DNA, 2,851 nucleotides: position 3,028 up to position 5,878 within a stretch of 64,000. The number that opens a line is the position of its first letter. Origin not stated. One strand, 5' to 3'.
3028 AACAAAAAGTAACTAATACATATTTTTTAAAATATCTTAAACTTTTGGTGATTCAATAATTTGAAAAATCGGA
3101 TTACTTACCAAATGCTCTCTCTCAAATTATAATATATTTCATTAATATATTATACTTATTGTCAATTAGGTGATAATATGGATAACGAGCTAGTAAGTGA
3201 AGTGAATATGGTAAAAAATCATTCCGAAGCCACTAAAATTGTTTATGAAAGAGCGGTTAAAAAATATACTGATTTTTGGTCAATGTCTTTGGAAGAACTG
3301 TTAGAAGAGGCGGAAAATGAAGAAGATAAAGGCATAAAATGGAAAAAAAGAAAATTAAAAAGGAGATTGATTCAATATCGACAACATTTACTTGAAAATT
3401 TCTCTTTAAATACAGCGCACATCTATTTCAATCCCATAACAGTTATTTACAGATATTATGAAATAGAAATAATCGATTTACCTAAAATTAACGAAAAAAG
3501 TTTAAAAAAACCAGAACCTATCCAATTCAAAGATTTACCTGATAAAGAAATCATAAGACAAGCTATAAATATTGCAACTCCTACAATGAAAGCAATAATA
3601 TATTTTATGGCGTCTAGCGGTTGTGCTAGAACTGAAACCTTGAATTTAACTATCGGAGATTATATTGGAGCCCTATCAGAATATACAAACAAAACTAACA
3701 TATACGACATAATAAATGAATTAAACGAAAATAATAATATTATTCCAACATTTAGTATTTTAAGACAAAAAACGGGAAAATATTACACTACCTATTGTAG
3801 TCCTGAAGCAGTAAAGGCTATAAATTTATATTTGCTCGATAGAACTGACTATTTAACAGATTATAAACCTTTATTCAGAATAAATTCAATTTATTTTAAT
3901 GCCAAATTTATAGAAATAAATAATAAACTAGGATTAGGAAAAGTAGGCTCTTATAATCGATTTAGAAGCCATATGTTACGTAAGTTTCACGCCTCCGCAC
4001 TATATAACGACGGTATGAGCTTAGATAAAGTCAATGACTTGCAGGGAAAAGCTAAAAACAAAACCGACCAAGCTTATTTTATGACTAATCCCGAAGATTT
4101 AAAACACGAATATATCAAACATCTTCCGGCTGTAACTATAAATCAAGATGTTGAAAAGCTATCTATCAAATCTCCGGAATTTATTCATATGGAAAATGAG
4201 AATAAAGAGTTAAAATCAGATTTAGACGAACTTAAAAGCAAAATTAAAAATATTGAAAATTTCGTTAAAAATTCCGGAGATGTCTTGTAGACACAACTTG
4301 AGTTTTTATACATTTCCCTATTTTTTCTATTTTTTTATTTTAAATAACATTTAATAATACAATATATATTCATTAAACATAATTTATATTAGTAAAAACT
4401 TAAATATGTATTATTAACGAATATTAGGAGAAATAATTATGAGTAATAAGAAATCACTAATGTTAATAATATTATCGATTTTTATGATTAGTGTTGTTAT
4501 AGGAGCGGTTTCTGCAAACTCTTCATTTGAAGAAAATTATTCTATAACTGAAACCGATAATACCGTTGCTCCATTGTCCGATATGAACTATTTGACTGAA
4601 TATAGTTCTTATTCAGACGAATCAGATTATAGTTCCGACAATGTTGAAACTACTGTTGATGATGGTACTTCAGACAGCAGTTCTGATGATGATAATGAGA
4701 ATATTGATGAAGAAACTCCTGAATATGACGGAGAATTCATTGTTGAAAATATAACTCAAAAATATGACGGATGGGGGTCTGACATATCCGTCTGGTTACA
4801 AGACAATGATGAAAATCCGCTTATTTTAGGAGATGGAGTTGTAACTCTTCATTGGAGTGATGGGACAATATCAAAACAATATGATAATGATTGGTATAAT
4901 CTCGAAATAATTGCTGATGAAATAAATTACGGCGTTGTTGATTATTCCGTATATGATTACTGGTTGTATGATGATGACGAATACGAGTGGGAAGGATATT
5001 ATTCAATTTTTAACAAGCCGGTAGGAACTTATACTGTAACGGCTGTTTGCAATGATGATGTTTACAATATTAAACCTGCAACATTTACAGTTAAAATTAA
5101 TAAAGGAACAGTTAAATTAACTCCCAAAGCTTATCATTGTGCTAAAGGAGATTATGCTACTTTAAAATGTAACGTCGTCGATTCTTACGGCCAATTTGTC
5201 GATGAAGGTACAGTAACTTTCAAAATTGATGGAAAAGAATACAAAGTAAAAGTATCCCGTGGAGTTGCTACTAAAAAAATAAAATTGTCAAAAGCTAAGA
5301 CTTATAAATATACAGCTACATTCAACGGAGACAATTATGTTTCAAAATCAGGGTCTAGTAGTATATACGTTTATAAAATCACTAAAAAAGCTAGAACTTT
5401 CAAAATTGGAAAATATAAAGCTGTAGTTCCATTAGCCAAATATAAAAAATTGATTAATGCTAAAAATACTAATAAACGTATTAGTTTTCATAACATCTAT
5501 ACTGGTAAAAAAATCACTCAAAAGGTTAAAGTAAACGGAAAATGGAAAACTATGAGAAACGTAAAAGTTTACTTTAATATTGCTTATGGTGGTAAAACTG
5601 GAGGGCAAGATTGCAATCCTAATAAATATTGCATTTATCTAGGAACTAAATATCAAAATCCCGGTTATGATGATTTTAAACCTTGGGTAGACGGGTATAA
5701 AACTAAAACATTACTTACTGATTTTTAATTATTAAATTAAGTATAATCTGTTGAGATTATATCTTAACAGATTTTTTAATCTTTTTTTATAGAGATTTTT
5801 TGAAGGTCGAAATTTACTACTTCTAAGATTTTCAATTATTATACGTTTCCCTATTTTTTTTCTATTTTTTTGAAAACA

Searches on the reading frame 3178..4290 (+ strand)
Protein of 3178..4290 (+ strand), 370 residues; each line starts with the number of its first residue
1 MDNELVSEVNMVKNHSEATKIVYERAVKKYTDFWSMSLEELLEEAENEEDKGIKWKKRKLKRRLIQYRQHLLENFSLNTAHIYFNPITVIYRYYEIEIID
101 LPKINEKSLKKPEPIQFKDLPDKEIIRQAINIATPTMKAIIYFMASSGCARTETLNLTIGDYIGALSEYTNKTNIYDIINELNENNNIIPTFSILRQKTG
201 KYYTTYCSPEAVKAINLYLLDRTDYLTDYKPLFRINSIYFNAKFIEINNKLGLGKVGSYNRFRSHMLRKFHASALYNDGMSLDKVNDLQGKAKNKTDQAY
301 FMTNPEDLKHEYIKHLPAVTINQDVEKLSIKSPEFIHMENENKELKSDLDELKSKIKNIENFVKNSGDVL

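Call 60: search_protein_families(library=pfam, proteins=[window:3178-4290:+], max_evalue=0.001)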
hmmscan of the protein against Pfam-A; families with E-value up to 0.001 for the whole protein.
window:3178-4290:+ (370 aa): 1 family
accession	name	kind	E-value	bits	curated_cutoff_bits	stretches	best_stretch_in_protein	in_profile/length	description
PF00589.27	Phage_integrase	-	2.6e-09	37.6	27.1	1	191-303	58-168/172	Phage integrase family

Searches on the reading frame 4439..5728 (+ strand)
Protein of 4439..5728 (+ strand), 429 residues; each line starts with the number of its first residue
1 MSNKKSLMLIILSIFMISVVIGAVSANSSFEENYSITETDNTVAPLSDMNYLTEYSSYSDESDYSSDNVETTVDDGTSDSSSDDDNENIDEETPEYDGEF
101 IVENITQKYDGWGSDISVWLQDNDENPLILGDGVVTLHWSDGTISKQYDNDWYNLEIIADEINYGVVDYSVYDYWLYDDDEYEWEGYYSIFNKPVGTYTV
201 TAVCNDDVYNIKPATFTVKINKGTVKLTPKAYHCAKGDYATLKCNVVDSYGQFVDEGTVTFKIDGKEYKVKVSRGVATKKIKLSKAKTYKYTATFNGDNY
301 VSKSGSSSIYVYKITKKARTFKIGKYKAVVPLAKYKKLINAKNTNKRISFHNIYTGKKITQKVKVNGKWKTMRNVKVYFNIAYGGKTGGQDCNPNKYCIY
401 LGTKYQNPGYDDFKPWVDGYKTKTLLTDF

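Call 60: search_protein_families(library=pfam, proteins=[window:4439-5728:+], max_evalue=0.001)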
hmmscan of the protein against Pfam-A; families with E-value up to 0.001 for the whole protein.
window:4439-5728:+ (429 aa): 3 families
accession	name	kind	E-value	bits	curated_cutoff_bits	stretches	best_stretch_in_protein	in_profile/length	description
PF16640.11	Big_3_5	-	2.7e-08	34.7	35.5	1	236-308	10-82/88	Bacterial Ig-like domain (group 3)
PF02369.22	Big_1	-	7.5e-06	26.4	34.9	1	237-299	16-84/93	Bacterial Ig-like domain (group 1)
PF09134.16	Invasin_D3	-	0.00028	21.8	33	0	114-150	22-58/98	Invasin, domain 3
